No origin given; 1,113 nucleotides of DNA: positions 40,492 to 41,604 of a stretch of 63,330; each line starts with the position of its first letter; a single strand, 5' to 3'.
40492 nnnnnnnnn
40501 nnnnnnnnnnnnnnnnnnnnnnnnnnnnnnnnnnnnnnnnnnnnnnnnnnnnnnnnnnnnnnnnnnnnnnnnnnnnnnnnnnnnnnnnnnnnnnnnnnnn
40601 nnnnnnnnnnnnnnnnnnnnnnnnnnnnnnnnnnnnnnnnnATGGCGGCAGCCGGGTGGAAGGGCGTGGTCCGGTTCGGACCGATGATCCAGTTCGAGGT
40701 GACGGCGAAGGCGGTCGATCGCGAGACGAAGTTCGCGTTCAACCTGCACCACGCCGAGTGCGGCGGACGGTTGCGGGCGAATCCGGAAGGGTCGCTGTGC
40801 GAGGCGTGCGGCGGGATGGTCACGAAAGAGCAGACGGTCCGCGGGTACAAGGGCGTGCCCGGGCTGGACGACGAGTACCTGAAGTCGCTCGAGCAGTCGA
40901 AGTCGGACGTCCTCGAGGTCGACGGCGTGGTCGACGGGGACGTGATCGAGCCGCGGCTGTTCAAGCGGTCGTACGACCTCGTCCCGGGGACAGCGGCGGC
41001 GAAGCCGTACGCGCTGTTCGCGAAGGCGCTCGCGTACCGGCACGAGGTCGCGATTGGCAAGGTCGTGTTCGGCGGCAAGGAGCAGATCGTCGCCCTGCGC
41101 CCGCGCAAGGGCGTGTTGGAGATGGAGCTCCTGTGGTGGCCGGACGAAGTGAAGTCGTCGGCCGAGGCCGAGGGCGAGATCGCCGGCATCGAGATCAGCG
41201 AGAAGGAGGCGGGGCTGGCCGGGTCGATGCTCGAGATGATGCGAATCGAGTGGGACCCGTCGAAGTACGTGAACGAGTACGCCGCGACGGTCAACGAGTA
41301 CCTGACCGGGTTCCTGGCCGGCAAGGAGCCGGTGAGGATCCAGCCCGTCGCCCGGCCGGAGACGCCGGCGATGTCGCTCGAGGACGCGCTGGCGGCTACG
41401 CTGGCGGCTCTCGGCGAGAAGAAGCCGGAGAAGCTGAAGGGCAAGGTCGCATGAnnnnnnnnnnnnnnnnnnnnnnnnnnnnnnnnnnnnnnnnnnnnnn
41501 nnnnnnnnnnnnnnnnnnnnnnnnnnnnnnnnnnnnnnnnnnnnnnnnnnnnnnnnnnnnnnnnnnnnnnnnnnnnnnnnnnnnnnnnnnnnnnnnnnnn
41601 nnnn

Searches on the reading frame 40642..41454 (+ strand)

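Call 63: search_protein_families(library=pfam, proteins=[window:40642-41454:+], max_evalue=0.001)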
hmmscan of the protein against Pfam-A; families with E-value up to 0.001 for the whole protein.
window:40642-41454:+ (270 aa): 1 family
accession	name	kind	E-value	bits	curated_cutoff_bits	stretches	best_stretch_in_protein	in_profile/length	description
PF02735.22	Ku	-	9.4e-20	71.7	25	1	22-187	12-185/190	Ku70/Ku80 beta-barrel domain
